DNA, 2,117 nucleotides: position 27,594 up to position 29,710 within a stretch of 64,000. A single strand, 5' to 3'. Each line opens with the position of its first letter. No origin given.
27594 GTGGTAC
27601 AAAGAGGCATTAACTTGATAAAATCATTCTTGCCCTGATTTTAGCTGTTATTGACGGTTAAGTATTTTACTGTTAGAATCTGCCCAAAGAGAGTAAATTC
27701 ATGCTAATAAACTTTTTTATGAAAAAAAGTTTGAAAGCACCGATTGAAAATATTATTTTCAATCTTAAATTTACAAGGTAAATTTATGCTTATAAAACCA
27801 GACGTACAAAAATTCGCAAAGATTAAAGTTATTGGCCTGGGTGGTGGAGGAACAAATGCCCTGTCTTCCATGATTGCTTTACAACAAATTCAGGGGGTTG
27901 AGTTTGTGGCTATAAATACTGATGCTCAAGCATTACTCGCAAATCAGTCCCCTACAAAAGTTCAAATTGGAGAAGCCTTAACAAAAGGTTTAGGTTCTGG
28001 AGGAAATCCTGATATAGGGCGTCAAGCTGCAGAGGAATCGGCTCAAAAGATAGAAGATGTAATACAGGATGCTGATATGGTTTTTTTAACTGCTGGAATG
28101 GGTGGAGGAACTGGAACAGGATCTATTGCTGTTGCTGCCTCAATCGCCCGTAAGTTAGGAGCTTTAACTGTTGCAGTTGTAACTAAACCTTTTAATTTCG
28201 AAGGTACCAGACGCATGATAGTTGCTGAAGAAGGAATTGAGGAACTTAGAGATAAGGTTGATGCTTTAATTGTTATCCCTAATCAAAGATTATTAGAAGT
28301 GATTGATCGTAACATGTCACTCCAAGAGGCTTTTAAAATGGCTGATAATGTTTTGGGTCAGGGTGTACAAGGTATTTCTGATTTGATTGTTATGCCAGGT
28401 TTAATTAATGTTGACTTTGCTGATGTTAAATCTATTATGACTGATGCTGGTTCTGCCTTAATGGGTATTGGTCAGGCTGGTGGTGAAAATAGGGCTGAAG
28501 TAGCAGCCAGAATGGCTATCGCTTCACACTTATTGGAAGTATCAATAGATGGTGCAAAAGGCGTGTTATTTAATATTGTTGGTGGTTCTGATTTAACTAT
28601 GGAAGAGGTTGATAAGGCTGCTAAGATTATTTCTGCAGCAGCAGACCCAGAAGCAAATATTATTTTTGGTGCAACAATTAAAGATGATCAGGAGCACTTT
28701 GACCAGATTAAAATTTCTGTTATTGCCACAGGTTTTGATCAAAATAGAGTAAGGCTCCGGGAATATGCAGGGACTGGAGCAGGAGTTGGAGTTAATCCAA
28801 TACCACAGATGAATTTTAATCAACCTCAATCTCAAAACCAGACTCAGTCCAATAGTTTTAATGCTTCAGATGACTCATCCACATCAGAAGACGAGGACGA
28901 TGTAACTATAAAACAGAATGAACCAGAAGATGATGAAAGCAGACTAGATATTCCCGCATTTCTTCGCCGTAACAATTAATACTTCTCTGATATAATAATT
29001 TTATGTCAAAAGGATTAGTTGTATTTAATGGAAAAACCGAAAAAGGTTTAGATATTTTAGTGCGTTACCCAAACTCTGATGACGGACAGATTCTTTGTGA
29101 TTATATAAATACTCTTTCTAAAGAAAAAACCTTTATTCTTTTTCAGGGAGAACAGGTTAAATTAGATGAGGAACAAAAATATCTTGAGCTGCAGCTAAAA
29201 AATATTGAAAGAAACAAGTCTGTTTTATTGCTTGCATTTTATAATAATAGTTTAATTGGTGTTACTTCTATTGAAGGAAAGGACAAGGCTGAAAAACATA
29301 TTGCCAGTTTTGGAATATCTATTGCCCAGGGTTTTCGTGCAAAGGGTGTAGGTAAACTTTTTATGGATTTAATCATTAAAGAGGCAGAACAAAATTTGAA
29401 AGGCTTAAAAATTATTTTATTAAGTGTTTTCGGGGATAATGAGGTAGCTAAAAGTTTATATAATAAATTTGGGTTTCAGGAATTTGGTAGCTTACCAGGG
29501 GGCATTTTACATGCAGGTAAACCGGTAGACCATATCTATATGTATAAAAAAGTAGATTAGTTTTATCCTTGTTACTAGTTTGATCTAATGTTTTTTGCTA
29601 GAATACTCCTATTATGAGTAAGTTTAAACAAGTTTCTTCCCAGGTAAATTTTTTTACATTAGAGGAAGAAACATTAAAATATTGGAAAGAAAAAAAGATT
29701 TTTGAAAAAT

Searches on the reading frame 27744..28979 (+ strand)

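Call 37: search_protein_families(library=pfam, proteins=[window:27744-28979:+], max_evalue=0.0001)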
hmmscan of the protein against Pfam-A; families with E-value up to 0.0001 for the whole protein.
window:27744-28979:+ (411 aa): 2 families
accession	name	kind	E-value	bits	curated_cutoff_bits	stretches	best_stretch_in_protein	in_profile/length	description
PF00091.31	Tubulin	-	3.3e-47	161.7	33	1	26-187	1-189/190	Tubulin/FtsZ family, GTPase domain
PF12327.13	FtsZ_C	-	3.4e-31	107.8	27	1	236-332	1-95/95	FtsZ family, C-terminal domain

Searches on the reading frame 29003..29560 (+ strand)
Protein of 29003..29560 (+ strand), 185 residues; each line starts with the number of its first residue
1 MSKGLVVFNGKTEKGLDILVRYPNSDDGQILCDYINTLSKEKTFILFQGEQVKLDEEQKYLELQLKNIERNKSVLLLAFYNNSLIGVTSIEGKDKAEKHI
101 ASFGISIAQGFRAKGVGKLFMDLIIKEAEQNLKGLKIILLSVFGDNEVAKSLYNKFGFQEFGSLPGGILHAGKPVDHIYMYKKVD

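Call 37: search_protein_families(library=pfam, proteins=[window:29003-29560:+], max_evalue=0.0001)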
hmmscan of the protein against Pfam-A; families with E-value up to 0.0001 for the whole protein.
window:29003-29560:+ (185 aa): 5 families
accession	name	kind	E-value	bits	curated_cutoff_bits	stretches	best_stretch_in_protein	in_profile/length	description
PF00583.31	Acetyltransf_1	-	7.2e-13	49.3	20.7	1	57-158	17-116/116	Acetyltransferase (GNAT) family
PF13508.13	Acetyltransf_7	-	9e-08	32.8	27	1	74-160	4-84/84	Acetyltransferase (GNAT) domain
PF13673.13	Acetyltransf_10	-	2.9e-07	30.9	23.6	1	66-162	24-111/128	Acetyltransferase (GNAT) domain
PF13420.13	Acetyltransf_4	-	5e-07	30.3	24.3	1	56-178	32-154/155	Acetyltransferase (GNAT) domain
PF13302.13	Acetyltransf_3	-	3.3e-05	25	25.4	1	44-159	24-138/138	Acetyltransferase (GNAT) domain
